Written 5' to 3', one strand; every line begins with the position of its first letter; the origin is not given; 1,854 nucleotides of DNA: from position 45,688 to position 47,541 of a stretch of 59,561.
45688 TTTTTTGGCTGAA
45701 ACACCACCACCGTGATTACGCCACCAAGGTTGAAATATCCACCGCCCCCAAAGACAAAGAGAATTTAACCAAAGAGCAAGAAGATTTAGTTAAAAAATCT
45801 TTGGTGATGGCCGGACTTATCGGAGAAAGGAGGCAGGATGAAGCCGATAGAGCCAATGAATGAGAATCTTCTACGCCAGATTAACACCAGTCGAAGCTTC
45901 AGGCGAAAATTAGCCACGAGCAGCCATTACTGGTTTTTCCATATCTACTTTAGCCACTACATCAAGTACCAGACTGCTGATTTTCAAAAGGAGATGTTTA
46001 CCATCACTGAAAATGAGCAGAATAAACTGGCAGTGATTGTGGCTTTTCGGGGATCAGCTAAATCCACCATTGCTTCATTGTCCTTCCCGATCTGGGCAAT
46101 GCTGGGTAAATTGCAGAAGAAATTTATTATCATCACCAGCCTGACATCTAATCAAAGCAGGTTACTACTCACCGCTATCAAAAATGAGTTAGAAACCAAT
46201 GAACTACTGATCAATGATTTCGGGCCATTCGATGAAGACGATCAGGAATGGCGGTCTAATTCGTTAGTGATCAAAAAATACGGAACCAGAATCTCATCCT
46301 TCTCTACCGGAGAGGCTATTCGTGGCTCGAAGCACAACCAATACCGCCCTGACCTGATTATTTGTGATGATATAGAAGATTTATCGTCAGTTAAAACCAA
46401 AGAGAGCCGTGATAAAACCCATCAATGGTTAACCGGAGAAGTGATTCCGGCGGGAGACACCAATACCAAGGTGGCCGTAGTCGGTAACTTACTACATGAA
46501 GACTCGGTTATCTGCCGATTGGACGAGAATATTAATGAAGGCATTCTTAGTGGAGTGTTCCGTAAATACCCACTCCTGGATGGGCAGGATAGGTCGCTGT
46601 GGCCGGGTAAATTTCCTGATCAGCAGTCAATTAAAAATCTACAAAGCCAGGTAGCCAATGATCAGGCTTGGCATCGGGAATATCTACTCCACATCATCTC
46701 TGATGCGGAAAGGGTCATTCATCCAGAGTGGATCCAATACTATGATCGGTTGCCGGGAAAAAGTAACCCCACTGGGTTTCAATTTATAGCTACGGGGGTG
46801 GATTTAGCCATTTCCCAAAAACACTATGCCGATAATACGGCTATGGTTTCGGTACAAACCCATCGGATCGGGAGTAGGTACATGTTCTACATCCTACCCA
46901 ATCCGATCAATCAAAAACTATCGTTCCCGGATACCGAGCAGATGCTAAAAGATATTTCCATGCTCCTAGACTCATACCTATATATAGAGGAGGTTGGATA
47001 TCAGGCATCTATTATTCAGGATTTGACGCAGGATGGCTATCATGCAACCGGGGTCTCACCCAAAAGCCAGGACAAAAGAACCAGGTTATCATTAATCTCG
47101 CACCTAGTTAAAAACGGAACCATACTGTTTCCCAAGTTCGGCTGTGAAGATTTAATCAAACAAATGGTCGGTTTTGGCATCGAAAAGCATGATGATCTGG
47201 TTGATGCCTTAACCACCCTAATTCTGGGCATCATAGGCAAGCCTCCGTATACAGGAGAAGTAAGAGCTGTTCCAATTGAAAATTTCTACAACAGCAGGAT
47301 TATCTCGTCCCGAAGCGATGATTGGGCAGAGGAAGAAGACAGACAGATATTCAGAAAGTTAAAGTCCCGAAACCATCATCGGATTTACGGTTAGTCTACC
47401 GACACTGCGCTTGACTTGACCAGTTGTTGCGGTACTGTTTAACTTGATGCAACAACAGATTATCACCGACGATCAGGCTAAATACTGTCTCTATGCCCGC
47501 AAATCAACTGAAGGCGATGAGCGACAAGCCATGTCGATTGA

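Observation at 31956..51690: A retron reverse-transcriptase gene split in mid-motif by an 18.7 kb serine-recombinase element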

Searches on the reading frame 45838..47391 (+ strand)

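Call 7: search_protein_families(library=pfam, proteins=[window:45838-47391:+], max_evalue=0.01)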
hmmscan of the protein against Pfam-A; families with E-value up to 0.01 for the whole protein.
window:45838-47391:+ (518 aa): 1 family
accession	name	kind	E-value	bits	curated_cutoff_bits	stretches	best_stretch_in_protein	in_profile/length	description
PF17289.8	Terminase_6C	-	2.8e-07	31.1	22.6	1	320-462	2-152/155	Terminase RNaseH-like domain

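Call 54: search_protein_families(library=phrogs, proteins=[window:45838-47391:+], max_evalue=0.001)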
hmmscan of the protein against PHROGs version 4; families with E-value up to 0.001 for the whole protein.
window:45838-47391:+ (518 aa): 6 families
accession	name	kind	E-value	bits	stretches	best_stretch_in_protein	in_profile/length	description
phrog_38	-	head and packaging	1.9e-76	259.3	1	18-498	256-741/760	terminase large subunit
phrog_5573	-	head and packaging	7.8e-14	52.7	1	252-462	25-231/250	terminase large subunit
phrog_14112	-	unknown function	1.1e-12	49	1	62-200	103-241/247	-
phrog_4758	-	head and packaging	3.9e-10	40.5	1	22-234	12-223/243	terminase large subunit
phrog_979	-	head and packaging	1.8e-07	31.2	1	316-460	435-594/642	terminase large subunit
phrog_17672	-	head and packaging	0.00051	20.1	0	60-194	63-195/395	terminase large subunit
